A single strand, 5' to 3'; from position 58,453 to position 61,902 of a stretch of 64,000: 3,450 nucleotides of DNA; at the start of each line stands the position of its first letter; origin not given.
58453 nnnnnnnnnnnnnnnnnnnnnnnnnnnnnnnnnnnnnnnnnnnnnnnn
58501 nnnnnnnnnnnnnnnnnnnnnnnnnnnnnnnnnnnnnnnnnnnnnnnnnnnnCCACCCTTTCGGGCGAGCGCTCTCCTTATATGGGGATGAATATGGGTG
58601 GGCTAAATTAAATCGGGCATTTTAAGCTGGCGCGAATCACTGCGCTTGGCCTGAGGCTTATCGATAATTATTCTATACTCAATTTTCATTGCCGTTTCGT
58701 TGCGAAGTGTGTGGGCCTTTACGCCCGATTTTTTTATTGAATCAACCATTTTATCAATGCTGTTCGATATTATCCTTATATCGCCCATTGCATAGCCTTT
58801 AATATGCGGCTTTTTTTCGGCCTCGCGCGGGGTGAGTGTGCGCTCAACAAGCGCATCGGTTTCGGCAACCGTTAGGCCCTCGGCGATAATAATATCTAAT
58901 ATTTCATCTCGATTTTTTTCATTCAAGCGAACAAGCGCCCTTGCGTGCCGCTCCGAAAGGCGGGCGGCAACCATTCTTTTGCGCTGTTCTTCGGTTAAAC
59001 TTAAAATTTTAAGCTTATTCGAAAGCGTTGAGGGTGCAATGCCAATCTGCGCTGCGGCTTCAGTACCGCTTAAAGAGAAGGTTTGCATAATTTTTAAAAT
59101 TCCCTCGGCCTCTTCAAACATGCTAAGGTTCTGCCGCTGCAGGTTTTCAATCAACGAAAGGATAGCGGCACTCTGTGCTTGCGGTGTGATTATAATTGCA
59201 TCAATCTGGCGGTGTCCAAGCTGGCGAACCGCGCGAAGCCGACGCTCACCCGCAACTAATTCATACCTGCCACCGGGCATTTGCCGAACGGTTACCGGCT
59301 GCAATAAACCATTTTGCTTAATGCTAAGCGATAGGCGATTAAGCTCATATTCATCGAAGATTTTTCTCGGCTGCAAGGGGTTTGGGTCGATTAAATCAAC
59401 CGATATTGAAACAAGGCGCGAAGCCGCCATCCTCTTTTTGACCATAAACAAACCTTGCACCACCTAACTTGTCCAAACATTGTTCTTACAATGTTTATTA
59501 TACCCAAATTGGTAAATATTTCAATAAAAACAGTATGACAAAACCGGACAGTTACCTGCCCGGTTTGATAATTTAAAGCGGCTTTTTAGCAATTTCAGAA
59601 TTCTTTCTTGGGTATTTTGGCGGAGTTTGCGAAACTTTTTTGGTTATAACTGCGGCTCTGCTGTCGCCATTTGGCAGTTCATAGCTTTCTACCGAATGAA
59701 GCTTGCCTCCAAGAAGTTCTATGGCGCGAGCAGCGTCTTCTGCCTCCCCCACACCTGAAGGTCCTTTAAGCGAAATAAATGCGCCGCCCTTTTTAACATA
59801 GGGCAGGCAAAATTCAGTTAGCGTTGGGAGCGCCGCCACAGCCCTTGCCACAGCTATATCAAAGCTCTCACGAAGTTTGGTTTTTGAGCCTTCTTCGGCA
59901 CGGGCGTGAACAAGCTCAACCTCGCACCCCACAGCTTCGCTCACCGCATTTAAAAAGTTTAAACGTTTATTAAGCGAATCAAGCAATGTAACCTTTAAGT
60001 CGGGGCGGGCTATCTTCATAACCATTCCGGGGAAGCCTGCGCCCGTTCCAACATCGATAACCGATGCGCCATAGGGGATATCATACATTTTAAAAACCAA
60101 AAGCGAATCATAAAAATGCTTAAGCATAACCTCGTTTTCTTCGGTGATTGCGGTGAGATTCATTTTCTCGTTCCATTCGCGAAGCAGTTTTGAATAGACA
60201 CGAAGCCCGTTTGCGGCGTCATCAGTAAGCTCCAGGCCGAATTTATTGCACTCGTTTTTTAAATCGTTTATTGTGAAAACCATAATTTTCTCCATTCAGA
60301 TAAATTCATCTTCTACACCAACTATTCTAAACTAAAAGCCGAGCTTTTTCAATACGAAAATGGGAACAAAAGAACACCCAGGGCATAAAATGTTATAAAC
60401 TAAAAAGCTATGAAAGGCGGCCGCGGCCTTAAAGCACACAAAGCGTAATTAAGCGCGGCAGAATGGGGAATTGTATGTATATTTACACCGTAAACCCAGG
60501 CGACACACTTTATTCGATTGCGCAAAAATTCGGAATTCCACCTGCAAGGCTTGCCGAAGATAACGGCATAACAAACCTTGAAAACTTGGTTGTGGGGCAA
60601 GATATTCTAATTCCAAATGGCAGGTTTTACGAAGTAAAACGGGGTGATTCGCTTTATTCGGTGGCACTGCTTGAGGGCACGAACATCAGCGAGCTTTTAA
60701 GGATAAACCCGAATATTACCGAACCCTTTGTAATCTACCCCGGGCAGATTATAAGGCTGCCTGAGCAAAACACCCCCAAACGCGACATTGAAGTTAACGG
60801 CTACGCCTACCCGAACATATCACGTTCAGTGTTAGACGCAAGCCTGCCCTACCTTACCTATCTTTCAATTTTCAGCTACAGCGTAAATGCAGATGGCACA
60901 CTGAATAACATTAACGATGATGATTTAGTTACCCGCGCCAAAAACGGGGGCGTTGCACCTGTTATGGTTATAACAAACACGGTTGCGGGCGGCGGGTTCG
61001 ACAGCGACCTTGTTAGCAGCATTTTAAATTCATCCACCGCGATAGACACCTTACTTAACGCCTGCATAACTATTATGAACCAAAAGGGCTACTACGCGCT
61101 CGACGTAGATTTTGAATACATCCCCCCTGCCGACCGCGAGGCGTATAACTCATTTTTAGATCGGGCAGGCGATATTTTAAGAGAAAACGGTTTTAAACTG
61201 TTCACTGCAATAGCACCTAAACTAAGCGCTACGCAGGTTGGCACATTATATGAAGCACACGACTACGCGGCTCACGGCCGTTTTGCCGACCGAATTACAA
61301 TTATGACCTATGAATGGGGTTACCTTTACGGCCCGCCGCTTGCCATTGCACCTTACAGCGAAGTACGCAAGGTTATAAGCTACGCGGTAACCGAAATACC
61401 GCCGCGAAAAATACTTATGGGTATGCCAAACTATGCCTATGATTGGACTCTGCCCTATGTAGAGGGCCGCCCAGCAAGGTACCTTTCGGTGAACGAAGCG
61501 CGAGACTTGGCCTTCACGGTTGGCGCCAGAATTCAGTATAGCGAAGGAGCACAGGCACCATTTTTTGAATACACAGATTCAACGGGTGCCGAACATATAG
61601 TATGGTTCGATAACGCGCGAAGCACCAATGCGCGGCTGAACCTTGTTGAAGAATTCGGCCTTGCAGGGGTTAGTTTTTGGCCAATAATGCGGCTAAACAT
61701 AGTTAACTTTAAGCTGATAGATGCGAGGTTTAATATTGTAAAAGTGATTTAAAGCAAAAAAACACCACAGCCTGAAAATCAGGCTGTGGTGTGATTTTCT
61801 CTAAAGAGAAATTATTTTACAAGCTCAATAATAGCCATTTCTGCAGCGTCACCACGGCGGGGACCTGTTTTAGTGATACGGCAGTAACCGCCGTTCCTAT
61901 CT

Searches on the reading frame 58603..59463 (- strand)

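Call 46: search_protein_families(library=pfam, proteins=[window:58603-59463:-], max_evalue=0.0001)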
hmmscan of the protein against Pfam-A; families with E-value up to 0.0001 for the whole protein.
window:58603-59463:- (286 aa): 2 families
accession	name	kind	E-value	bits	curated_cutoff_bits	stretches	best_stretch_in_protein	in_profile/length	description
PF02195.25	ParB_N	-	1.2e-27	96.3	26.3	1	17-109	3-95/95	ParB N-terminal domain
PF17762.8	HTH_ParB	-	7.9e-22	77.8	22.6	1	111-209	1-100/102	ParB HTH domain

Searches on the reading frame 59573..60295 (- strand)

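Call 46: search_protein_families(library=pfam, proteins=[window:59573-60295:-], max_evalue=0.0001)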
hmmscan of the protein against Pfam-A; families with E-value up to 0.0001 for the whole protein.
window:59573-60295:- (240 aa): 1 family
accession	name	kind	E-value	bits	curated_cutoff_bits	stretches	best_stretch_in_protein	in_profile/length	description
PF02527.21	GidB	-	4.8e-48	163.4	27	1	30-205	4-176/184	rRNA small subunit methyltransferase G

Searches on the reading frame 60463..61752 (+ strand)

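Call 46: search_protein_families(library=pfam, proteins=[window:60463-61752:+], max_evalue=0.0001)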
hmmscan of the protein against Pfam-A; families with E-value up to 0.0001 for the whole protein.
window:60463-61752:+ (429 aa): 2 families
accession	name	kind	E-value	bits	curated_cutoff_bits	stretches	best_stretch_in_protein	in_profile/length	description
PF01476.26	LysM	-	1.3e-26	92.7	20.9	2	8-51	1-43/43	LysM domain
PF00704.34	Glyco_hydro_18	-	2.1e-19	70.8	29.6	1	176-408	72-314/317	Glycosyl hydrolases family 18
